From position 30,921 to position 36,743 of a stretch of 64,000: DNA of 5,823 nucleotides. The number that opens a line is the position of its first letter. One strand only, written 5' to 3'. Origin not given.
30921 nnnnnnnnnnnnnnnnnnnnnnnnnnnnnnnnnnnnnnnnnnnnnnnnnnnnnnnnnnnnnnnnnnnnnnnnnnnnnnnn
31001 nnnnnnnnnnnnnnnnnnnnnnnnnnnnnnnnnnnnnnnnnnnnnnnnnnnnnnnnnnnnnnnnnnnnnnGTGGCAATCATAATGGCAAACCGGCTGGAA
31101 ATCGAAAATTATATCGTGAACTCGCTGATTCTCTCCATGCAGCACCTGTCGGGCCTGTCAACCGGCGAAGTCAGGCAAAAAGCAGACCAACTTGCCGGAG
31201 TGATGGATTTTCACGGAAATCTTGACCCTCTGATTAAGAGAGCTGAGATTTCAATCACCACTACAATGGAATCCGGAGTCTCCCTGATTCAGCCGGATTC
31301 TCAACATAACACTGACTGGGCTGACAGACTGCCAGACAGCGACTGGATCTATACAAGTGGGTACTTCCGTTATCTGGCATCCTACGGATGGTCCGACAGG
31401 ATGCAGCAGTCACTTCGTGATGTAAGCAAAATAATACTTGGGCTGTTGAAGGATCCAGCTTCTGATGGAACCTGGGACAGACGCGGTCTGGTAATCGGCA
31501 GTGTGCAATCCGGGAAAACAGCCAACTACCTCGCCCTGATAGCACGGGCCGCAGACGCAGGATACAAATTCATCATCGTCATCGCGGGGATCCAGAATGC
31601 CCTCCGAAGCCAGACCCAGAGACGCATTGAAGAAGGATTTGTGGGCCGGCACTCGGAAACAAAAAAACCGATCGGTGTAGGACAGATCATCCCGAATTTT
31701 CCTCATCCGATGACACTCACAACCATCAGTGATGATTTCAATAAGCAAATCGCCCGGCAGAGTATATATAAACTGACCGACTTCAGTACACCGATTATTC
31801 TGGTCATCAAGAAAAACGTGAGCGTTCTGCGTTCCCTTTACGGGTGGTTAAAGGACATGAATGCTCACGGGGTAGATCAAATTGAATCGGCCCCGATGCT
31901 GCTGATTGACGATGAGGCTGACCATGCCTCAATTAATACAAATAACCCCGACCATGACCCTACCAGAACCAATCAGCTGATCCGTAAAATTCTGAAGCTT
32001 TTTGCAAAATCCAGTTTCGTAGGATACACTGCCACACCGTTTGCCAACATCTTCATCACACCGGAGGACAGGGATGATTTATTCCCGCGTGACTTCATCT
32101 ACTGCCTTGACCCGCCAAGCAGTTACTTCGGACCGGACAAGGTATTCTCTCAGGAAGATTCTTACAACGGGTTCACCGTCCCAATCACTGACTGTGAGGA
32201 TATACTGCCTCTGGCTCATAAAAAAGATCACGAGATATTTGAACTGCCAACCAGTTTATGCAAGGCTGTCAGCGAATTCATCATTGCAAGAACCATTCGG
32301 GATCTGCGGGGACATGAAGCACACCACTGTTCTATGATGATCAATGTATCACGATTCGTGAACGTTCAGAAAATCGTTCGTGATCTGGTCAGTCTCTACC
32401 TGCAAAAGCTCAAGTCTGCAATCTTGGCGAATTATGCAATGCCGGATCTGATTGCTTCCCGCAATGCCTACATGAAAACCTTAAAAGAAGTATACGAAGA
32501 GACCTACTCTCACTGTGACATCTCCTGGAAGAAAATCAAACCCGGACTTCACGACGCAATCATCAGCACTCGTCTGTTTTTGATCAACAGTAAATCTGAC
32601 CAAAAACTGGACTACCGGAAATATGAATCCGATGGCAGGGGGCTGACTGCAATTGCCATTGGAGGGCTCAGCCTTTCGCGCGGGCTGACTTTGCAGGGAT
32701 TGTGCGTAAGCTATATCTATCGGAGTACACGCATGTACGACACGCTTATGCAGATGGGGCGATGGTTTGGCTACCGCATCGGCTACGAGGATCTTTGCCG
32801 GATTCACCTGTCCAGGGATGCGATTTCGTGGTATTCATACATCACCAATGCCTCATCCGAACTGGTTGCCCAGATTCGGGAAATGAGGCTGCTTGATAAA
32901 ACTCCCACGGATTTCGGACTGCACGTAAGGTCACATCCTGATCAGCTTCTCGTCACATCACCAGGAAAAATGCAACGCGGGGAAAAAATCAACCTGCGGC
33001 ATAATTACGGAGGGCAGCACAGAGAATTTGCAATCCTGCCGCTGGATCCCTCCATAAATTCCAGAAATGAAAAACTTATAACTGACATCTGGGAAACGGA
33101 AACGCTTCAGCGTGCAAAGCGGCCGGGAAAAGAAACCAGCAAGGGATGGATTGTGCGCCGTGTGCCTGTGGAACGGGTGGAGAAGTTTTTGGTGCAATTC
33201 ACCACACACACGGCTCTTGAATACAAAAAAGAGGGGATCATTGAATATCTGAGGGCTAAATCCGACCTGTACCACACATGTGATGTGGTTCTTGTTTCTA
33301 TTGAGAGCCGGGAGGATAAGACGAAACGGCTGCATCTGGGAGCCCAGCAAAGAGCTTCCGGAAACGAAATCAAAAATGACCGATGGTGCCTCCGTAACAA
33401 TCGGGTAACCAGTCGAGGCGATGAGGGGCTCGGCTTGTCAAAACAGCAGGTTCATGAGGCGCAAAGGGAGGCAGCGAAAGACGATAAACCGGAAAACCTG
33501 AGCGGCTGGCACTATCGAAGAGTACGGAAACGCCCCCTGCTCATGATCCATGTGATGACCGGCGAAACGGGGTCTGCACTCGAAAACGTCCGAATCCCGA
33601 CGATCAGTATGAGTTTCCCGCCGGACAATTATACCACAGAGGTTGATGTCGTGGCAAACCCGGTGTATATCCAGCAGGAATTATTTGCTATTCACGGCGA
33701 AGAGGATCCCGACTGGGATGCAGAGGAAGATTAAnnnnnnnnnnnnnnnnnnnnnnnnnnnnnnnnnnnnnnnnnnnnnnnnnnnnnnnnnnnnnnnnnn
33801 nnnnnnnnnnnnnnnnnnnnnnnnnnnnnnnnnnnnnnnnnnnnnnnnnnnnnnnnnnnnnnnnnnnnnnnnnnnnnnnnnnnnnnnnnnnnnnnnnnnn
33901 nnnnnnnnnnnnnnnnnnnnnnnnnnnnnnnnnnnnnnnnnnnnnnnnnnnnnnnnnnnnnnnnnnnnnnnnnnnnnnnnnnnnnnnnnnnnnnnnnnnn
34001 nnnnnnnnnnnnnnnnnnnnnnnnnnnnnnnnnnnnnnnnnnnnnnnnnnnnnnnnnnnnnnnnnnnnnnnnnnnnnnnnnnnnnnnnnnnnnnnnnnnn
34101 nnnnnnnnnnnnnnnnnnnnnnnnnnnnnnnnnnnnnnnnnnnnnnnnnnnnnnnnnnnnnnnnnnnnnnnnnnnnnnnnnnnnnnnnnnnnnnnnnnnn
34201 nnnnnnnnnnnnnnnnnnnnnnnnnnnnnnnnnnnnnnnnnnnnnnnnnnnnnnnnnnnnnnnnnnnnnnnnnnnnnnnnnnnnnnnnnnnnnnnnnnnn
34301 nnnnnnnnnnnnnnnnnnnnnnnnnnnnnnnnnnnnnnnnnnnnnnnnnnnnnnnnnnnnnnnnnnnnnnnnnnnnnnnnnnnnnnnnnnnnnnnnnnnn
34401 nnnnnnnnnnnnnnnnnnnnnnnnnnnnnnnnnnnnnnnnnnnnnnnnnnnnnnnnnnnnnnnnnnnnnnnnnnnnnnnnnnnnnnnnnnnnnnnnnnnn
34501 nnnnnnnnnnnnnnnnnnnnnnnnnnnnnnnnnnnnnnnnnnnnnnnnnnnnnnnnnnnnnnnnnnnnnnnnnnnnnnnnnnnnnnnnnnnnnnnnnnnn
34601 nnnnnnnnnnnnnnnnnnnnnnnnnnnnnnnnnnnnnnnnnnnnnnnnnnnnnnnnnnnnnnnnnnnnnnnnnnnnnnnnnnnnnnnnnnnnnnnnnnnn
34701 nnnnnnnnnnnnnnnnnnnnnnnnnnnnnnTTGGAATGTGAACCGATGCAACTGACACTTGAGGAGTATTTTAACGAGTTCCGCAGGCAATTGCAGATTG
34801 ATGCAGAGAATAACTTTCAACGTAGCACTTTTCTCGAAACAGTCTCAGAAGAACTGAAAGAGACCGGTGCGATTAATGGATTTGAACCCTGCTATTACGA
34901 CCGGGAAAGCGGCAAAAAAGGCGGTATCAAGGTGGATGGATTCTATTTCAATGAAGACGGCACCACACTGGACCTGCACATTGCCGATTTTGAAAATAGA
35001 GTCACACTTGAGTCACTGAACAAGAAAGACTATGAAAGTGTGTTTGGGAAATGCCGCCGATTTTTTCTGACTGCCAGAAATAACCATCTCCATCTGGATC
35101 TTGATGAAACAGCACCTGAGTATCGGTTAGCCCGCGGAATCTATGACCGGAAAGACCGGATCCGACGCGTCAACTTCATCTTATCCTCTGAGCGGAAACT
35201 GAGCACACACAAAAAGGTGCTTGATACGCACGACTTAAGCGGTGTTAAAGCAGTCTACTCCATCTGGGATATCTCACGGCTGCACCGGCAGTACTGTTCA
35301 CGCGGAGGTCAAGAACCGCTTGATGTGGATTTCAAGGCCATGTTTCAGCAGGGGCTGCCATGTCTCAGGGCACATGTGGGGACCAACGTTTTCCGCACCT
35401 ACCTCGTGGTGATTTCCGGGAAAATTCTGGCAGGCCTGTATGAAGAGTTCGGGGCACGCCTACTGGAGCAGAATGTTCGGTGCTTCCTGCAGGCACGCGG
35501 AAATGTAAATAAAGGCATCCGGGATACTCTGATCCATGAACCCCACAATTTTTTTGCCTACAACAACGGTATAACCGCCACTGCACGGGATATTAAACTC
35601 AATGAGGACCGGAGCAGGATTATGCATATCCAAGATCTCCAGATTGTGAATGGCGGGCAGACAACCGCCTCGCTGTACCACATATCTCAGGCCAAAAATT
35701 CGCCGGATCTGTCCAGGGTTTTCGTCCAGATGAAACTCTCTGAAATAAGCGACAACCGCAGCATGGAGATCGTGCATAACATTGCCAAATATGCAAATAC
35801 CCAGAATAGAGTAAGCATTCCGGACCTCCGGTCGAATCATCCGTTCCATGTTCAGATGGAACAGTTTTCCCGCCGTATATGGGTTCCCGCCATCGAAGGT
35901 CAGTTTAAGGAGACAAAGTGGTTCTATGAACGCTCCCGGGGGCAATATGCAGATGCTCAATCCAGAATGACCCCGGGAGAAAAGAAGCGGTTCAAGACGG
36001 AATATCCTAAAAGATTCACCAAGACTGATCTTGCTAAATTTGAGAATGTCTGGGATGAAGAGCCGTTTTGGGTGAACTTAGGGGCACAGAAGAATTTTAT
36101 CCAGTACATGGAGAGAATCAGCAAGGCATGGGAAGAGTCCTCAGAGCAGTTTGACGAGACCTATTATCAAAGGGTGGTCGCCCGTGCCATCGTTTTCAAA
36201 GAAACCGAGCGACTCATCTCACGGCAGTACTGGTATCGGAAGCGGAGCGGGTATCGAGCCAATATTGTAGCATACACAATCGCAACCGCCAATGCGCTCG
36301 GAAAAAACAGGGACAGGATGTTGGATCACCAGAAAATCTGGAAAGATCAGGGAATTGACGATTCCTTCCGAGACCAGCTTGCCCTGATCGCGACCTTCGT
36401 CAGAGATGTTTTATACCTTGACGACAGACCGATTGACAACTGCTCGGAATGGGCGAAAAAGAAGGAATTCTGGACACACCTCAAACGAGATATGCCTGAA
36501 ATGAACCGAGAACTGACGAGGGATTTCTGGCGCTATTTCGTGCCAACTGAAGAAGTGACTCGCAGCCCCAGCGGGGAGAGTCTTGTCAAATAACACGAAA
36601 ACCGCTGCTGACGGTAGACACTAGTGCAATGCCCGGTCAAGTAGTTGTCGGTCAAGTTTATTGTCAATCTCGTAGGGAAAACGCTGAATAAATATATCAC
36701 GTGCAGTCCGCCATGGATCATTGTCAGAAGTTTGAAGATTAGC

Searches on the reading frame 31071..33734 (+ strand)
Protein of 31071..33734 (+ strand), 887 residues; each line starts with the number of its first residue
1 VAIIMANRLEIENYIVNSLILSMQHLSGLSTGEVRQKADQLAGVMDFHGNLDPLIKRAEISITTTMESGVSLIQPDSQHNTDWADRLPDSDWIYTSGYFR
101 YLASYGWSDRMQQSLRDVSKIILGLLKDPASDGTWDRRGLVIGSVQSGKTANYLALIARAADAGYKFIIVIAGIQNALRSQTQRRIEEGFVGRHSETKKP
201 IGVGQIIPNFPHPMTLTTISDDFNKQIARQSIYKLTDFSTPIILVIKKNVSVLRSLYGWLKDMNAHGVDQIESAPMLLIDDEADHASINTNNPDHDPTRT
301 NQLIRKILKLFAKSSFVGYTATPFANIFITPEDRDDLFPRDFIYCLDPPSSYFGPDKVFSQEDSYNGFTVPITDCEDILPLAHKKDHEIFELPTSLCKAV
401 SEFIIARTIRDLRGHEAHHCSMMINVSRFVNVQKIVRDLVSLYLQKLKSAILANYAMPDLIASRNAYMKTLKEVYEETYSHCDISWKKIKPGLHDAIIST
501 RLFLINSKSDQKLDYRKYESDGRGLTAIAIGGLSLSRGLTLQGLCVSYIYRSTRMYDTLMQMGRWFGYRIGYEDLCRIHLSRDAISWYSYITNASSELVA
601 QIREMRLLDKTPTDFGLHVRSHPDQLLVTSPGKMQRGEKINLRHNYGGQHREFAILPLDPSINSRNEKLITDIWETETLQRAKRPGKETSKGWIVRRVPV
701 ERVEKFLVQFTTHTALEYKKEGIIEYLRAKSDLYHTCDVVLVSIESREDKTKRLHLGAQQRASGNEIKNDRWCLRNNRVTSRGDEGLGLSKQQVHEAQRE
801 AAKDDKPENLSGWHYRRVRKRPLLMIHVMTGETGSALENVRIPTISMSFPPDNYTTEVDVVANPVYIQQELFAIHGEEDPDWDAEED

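Call 107: search_dna_similar(query=window:31071-33734:+, collection=plasmids, mode=protein, max_rows=4)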
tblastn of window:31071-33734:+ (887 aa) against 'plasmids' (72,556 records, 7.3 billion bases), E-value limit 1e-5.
Records with a match: 41; places in all: 41; records where one place covers at least 80% of the query: 17.
Best place of each record, by identity: <60% 41.
By first word of the organism name: Rhizobium 6; Agrobacterium 3; Streptomyces 3; Neorhizobium 2; Azospirillum 2; Ensifer 2; Priestia 2; Hymenobacter 2; Neisseria 2; Shinella 1; and 16 more.
By predicted mobility (MOB-suite, as given by PLSDB): non-mobilizable 28; mobilizable 7; conjugative 6.
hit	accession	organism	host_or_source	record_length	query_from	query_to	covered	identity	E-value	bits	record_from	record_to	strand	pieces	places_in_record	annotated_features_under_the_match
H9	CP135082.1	Agrobacterium pusense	Single cell,Heavy rainforest soil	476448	20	870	96%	35.1%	8e-128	432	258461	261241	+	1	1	record has no annotation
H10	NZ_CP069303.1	Shinella sp. PSBB067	monoisolate,Minnesota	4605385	51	884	94%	35.4%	2e-122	417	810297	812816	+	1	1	none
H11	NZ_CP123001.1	Neorhizobium petrolearium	single cell,petroleum contaminated soil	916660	20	870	96%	34.6%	5e-124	421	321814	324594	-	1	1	Z1 domain-containing protein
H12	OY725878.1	Subdoligranulum variabile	-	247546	54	829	87%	36.4%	3e-138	463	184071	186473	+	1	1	record has no annotation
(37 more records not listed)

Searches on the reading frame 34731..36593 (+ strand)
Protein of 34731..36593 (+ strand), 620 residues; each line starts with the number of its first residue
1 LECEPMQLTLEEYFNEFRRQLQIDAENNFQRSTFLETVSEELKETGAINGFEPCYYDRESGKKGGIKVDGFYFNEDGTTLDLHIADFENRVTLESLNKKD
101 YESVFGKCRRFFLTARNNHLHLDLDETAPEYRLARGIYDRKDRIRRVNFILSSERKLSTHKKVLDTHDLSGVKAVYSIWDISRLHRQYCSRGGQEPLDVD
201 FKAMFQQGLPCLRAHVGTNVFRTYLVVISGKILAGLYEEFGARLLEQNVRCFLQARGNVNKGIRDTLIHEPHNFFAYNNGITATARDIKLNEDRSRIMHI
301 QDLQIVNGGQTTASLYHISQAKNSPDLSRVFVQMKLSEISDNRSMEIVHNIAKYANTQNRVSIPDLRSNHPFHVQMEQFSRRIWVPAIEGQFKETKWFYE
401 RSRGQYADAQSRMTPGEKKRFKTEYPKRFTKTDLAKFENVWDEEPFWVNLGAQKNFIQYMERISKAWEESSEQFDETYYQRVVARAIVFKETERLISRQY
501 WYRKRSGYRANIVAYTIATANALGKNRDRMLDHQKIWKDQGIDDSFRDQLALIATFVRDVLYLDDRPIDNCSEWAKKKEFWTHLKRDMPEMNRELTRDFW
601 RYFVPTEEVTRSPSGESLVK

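Call 44: search_protein_families(library=pfam, proteins=[window:34731-36593:+], max_evalue=0.01)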
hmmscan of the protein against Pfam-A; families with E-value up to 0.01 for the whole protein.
window:34731-36593:+ (620 aa): 2 families
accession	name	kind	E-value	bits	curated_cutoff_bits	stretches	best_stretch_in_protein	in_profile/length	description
PF10592.14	AIPR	-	2e-96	323.8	25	1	245-561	1-304/308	AIPR protein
PF22879.1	AIPR_N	-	3e-38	131.6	28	1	34-186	1-151/151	Abortive infection phage resistance protein N-terminal domain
